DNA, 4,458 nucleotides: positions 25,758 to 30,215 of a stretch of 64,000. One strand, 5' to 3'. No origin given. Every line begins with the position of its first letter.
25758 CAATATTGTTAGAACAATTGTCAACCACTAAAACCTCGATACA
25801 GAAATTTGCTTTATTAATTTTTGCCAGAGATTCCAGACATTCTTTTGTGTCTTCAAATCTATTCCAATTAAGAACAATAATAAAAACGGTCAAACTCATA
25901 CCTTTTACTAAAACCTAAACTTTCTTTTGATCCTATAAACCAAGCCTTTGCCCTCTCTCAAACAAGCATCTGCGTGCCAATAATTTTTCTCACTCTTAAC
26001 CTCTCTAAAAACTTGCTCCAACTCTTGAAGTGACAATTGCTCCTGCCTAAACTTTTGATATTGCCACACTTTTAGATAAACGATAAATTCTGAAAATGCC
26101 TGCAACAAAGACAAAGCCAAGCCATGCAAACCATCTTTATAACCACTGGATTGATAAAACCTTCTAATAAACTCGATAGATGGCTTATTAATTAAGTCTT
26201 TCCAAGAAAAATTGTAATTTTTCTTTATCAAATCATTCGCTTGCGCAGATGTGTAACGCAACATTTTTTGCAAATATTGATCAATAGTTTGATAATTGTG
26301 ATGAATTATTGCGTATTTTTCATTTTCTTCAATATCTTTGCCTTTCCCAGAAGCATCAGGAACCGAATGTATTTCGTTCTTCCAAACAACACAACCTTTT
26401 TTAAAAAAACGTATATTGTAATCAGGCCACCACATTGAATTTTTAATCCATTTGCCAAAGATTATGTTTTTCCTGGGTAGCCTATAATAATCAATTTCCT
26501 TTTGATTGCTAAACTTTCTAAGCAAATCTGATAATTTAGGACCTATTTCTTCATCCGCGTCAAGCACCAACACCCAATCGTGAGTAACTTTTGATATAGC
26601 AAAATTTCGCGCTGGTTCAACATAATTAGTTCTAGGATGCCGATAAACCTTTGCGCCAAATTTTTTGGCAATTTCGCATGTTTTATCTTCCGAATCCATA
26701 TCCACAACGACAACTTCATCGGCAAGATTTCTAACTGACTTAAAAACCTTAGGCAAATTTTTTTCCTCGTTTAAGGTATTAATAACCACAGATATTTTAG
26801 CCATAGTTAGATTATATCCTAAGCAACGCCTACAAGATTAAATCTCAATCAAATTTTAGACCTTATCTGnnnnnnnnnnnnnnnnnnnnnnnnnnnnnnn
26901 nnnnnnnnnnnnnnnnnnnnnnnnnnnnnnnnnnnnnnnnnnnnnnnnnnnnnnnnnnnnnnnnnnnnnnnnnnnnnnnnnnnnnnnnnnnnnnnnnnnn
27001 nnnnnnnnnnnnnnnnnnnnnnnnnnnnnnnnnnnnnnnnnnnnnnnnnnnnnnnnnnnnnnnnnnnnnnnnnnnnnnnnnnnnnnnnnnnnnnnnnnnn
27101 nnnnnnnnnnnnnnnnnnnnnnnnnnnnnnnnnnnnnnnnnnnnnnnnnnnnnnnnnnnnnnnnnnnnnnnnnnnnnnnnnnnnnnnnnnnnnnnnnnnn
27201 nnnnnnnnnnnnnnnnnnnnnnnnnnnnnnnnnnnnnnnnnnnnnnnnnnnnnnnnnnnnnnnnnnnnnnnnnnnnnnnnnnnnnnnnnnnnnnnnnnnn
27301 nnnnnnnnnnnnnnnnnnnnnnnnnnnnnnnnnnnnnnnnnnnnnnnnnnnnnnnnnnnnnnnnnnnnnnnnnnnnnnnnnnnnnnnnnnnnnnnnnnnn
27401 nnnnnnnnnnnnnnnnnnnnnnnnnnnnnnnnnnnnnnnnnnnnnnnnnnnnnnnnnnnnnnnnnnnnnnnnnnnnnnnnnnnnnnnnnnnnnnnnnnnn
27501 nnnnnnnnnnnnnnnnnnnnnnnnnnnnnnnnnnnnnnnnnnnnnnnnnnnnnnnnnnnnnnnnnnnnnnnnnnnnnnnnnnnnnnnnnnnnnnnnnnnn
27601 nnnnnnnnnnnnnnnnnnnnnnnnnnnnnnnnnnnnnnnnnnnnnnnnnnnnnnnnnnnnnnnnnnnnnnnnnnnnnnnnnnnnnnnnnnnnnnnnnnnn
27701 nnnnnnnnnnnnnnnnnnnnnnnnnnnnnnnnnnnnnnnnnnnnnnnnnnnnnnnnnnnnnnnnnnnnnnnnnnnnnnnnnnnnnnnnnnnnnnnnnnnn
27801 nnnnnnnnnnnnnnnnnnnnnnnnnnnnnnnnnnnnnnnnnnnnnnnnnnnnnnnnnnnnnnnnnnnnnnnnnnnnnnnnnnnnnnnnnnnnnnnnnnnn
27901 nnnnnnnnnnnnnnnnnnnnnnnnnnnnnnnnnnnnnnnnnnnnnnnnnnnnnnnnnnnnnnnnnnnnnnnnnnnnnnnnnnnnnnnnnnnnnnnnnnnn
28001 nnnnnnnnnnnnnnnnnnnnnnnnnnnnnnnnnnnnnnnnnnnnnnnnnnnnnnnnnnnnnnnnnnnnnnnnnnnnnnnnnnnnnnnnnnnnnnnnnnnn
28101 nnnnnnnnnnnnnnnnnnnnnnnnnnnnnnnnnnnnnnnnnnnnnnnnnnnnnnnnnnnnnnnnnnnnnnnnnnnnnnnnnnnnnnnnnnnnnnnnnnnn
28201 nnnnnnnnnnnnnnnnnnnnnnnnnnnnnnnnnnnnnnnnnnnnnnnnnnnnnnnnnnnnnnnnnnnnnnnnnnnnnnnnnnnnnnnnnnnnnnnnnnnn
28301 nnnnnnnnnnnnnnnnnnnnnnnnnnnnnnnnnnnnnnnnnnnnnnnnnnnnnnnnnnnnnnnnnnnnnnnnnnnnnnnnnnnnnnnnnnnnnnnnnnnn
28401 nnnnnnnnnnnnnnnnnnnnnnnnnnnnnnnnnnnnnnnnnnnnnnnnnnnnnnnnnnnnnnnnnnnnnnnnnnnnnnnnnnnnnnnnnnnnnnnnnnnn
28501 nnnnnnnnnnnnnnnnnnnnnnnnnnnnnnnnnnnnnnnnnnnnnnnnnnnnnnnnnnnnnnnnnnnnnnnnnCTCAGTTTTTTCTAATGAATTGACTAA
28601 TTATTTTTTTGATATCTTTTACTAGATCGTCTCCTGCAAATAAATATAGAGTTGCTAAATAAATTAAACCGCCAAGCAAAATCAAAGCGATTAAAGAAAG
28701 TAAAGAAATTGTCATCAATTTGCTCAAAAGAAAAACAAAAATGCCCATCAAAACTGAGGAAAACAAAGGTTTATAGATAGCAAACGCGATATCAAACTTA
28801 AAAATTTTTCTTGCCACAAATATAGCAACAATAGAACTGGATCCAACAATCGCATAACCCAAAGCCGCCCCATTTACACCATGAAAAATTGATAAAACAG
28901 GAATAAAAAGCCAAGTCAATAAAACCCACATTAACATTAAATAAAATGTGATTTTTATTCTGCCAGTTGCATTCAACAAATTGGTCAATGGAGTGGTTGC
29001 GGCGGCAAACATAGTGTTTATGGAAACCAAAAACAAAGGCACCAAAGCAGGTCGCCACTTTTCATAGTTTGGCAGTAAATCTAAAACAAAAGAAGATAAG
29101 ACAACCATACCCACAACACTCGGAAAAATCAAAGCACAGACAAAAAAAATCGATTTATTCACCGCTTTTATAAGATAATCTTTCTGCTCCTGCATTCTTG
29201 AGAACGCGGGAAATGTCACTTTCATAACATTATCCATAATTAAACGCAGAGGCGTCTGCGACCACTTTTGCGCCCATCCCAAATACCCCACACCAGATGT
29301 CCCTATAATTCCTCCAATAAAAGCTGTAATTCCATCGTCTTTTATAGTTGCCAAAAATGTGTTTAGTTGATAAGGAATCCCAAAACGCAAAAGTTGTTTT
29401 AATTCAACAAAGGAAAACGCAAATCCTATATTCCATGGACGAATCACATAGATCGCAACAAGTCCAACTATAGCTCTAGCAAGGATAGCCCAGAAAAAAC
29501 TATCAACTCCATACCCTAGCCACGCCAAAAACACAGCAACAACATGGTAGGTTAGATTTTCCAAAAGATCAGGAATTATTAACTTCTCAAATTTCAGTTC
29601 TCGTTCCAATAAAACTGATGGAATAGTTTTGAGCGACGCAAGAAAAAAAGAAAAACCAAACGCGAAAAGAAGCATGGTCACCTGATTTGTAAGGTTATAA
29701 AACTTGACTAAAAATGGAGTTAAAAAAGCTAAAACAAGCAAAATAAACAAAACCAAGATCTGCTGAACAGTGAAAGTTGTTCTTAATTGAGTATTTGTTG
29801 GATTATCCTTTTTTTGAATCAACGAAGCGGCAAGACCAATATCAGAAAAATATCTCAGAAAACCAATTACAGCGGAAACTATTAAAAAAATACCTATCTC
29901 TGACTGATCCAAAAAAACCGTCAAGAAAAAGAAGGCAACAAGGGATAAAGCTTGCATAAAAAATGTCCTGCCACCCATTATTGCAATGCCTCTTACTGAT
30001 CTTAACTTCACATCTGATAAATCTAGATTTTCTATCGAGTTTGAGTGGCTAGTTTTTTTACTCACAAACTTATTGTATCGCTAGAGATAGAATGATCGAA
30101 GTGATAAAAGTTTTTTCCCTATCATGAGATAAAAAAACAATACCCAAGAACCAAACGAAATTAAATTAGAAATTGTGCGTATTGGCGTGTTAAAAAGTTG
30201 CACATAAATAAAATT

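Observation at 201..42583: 42-kb single-strand glycosylation block with about 16 GT-C membrane glycosyltransferases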

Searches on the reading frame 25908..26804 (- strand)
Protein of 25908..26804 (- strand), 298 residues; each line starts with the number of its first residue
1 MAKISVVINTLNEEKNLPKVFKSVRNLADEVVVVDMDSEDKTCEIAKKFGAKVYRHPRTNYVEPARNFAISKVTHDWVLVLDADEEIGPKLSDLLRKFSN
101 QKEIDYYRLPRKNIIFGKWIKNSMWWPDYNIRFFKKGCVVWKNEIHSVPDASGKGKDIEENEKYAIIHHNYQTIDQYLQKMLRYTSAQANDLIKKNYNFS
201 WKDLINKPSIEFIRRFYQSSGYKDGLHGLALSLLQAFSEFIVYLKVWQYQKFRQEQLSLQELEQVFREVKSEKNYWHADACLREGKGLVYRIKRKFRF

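Call 5: search_protein_families(library=pfam, proteins=[window:25908-26804:-], max_evalue=0.01)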
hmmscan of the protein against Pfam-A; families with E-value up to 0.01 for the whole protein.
window:25908-26804:- (298 aa): 3 families
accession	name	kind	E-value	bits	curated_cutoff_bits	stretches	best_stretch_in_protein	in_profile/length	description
PF00535.33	Glycos_transf_2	-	2.7e-24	86.4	23.3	1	5-131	1-139/168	Glycosyl transferase family 2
PF13704.12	Glyco_tranf_2_4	-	1.8e-05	25.6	27.5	1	12-85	2-82/98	Glycosyl transferase family 2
PF13641.12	Glyco_tranf_2_3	-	0.001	19.6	27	1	4-91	3-103/230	Glycosyltransferase like family 2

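Call 52: search_protein_families(library=ncbifam, proteins=[window:25908-26804:-], max_evalue=1e-8)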
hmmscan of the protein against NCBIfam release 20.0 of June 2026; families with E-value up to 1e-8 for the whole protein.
window:25908-26804:- (298 aa): 3 families
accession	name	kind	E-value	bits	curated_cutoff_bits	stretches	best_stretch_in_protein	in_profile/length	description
TIGR04283.1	glyco_like_mftF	equivalog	4.6e-13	49.3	182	1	4-104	1-104/221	TIGR04283 family arsenosugar biosynthesis glycosyltransferase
NF010496.0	PRK13915.1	equivalog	2.3e-10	40.1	262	1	2-56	31-91/307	glucosyl-3-phosphoglycerate synthase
TIGR04182.1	glyco_TIGR04182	equivalog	3.6e-09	36.4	325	1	4-91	2-89/293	S-layer glycoprotein N-glycosyltransferase AglJ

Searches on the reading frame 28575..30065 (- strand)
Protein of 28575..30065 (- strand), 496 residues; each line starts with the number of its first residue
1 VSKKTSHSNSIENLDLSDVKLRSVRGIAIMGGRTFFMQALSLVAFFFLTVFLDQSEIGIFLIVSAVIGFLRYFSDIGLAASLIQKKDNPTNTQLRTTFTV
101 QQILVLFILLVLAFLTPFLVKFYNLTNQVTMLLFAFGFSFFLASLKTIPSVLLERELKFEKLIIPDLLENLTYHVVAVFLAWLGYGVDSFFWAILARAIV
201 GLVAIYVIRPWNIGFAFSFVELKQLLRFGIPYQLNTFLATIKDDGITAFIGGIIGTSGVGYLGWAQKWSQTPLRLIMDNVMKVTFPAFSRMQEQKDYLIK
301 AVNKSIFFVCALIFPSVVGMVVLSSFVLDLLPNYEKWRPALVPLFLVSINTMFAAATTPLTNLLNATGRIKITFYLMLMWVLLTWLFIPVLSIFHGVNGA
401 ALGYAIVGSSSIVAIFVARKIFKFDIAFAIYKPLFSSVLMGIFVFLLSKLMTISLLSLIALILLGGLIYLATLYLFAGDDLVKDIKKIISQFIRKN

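Call 5: search_protein_families(library=pfam, proteins=[window:28575-30065:-], max_evalue=0.01)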
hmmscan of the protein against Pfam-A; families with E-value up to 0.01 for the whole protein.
window:28575-30065:- (496 aa): 3 families
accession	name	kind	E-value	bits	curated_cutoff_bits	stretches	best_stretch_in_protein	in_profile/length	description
PF13440.11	Polysacc_synt_3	-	5.3e-50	170.7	23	1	51-331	5-283/293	Polysaccharide biosynthesis protein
PF01943.22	Polysacc_synt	-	1.3e-22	81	28.2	1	24-292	2-274/274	Polysaccharide biosynthesis protein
PF10810.13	DUF2545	-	0.0078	16.8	27.8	1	453-490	27-64/80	Protein of unknown function (DUF2545)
